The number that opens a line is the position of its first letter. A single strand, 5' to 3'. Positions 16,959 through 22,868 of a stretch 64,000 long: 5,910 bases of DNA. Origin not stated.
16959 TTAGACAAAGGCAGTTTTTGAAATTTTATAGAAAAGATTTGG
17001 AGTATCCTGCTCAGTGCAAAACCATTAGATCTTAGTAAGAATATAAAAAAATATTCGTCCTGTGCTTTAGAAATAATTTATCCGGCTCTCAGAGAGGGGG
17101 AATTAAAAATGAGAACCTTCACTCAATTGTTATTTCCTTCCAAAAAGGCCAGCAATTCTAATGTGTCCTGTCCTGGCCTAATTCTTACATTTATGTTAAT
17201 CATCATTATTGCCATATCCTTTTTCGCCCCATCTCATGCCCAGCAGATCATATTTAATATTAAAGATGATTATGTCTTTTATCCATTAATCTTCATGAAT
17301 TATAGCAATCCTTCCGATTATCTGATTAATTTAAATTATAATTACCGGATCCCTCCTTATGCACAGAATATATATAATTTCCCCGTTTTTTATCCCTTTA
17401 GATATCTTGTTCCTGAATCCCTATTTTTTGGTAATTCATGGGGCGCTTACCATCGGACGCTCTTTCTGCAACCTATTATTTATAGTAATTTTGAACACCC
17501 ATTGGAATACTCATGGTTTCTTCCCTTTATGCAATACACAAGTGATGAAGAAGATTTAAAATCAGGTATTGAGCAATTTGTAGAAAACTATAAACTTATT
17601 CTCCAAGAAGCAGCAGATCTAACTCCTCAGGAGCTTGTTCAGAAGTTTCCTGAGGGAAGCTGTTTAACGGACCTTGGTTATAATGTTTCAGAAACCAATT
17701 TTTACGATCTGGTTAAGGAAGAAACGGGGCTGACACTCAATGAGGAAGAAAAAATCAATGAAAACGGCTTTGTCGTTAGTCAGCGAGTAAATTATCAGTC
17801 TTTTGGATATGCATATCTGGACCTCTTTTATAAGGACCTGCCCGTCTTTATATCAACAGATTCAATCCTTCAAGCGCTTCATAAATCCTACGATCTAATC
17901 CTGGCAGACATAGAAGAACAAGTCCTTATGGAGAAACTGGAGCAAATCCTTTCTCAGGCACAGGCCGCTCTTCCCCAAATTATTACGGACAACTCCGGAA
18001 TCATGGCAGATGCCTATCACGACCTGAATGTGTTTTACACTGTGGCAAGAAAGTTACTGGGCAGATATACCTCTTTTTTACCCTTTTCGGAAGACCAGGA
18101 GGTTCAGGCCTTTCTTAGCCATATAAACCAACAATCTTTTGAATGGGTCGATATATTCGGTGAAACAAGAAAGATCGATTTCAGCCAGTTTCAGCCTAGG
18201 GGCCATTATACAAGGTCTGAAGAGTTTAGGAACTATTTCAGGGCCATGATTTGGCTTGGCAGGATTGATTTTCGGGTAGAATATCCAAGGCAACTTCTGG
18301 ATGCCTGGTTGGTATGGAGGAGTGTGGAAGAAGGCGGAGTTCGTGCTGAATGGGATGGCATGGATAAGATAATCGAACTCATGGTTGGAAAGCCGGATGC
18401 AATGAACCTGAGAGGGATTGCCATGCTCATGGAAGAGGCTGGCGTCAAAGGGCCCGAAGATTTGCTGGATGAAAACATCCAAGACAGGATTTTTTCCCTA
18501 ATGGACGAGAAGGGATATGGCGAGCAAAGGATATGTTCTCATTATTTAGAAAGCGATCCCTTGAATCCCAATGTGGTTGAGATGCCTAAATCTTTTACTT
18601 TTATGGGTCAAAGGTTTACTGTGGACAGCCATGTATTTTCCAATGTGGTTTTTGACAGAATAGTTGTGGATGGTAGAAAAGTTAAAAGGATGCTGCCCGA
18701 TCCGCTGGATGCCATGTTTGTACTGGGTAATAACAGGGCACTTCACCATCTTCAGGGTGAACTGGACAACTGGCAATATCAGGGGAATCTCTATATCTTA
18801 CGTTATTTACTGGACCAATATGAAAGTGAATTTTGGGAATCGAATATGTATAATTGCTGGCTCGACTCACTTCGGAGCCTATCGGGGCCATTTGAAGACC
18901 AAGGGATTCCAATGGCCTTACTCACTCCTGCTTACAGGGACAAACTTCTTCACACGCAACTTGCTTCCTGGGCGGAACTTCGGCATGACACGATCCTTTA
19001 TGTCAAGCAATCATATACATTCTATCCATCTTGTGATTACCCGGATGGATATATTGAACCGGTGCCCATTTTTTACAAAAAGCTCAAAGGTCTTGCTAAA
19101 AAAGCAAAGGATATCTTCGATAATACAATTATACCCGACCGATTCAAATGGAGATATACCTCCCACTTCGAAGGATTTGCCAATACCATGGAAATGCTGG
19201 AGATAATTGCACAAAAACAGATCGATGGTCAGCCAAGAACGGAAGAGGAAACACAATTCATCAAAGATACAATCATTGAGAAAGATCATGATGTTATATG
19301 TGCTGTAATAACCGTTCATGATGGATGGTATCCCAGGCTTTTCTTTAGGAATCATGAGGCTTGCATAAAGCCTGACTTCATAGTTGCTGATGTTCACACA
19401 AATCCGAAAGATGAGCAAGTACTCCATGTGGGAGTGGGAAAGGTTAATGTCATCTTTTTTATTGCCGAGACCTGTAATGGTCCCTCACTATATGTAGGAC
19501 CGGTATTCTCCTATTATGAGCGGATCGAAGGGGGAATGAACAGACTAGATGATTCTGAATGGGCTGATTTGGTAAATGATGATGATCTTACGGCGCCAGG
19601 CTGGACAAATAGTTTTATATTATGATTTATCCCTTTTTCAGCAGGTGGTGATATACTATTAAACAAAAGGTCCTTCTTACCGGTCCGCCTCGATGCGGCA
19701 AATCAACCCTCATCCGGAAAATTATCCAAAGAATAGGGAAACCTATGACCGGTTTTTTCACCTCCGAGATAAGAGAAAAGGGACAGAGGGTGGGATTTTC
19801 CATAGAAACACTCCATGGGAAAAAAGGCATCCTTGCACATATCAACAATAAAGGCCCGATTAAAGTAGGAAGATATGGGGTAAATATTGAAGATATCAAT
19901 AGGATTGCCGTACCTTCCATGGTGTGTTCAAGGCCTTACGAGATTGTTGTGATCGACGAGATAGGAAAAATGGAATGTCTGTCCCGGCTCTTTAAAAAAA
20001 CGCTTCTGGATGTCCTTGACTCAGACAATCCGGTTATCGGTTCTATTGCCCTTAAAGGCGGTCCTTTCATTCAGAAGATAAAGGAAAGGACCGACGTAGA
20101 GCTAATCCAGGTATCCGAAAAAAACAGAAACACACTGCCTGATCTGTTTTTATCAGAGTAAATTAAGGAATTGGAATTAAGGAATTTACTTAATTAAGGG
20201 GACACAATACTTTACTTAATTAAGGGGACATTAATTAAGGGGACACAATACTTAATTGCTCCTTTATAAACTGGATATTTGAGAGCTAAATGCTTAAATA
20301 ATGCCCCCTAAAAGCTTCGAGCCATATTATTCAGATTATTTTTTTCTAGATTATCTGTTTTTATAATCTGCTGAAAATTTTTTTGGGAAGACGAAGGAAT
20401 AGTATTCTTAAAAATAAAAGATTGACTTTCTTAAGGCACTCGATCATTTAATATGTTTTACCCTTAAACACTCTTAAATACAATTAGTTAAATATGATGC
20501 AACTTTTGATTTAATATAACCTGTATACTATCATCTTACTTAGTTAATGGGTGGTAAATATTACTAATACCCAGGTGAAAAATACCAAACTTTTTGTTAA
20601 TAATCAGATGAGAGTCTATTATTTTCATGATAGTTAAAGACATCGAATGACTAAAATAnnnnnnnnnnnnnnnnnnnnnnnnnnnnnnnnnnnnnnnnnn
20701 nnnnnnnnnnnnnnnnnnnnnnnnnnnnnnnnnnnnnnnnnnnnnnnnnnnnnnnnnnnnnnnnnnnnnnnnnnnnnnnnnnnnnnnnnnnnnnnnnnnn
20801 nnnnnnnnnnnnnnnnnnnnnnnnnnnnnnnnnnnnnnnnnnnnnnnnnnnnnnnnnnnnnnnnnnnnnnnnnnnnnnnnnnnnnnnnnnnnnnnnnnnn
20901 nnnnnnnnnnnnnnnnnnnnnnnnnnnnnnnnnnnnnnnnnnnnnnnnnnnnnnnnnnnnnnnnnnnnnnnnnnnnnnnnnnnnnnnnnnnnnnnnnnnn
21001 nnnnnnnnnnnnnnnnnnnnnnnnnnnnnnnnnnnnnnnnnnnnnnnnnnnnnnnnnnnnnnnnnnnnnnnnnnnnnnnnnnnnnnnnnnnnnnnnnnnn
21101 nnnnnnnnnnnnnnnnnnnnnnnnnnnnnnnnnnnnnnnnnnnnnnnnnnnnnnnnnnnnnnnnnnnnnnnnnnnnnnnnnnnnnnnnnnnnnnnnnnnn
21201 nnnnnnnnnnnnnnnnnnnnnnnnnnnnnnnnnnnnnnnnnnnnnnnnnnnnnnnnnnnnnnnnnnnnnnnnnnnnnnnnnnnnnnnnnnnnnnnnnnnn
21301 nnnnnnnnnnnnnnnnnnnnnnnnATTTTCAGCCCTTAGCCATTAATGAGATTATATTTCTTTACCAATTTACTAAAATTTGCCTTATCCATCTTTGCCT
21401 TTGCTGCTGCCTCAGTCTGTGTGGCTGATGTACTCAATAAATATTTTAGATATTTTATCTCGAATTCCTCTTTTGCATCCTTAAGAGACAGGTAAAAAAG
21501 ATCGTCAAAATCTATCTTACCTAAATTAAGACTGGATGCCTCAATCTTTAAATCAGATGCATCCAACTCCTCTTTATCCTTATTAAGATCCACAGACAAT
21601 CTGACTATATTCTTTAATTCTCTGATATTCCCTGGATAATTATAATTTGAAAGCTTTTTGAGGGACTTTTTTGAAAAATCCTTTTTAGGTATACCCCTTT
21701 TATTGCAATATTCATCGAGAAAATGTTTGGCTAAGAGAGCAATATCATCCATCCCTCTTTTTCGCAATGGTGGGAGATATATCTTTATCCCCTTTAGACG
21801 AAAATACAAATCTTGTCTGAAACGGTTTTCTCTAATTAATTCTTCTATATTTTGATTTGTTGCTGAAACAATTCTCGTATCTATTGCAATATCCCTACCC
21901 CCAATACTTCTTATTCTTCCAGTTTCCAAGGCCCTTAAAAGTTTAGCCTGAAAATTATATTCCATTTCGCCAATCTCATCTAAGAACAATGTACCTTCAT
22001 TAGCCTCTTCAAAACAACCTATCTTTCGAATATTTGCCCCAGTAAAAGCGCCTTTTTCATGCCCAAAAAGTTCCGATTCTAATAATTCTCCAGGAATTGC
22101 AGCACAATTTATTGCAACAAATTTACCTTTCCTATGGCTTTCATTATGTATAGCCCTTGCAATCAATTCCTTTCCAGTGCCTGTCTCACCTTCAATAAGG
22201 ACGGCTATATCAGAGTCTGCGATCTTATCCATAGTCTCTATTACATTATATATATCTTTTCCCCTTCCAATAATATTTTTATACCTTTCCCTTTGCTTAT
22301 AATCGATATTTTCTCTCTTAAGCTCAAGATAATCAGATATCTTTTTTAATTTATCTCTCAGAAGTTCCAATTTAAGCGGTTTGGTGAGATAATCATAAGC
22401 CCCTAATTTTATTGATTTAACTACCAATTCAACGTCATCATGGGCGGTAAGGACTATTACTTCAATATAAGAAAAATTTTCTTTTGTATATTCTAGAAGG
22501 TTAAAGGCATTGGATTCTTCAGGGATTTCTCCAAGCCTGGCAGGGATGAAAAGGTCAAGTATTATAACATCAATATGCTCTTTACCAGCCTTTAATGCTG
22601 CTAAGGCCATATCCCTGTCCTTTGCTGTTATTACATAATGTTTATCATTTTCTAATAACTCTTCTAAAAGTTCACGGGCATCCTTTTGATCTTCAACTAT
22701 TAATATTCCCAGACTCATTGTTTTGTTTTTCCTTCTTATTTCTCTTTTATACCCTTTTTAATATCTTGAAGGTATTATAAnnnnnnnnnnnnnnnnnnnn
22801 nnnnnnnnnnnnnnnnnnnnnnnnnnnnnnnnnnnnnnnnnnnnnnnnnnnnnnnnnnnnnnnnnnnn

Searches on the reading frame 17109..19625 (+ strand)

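Call 88: search_protein_families(library=pfam, proteins=[window:17109-19625:+], max_evalue=0.00001)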
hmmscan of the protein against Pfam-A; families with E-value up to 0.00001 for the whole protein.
window:17109-19625:+ (838 aa): 1 family
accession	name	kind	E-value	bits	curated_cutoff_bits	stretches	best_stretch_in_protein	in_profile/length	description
PF11369.13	DUF3160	-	4.8e-161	537.9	25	1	211-833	3-632/632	Protein of unknown function (DUF3160)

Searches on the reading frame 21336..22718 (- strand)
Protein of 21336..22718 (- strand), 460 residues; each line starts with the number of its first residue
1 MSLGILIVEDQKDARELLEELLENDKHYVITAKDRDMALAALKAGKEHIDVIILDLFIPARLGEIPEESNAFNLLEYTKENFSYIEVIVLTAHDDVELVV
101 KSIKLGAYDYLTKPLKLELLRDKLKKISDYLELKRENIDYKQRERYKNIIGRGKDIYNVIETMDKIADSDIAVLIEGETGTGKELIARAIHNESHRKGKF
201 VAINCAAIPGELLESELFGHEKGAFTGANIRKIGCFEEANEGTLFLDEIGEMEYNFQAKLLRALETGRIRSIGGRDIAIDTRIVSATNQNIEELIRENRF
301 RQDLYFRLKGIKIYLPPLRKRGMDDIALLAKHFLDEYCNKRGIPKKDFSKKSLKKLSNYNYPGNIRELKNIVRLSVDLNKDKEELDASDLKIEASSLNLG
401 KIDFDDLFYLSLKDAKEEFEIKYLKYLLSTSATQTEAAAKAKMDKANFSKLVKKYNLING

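Call 88: search_protein_families(library=pfam, proteins=[window:21336-22718:-], max_evalue=0.00001)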
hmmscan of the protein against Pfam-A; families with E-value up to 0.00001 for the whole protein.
window:21336-22718:- (460 aa): 4 families
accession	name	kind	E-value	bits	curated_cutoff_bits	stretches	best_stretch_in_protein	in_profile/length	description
PF00158.32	Sigma54_activat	-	1.9e-65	220.1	20.2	1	149-313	1-167/168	Sigma-54 interaction domain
PF14532.12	Sigma54_activ_2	-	9.5e-20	71.7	25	1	150-318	1-138/138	Sigma-54 interaction domain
PF00072.30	Response_reg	-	2.3e-18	66.8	30.2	1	5-124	1-110/111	Response regulator receiver domain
PF25601.1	AAA_lid_14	-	2.6e-17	62.9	27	1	323-393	4-73/87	AAA+ ATPase lid domain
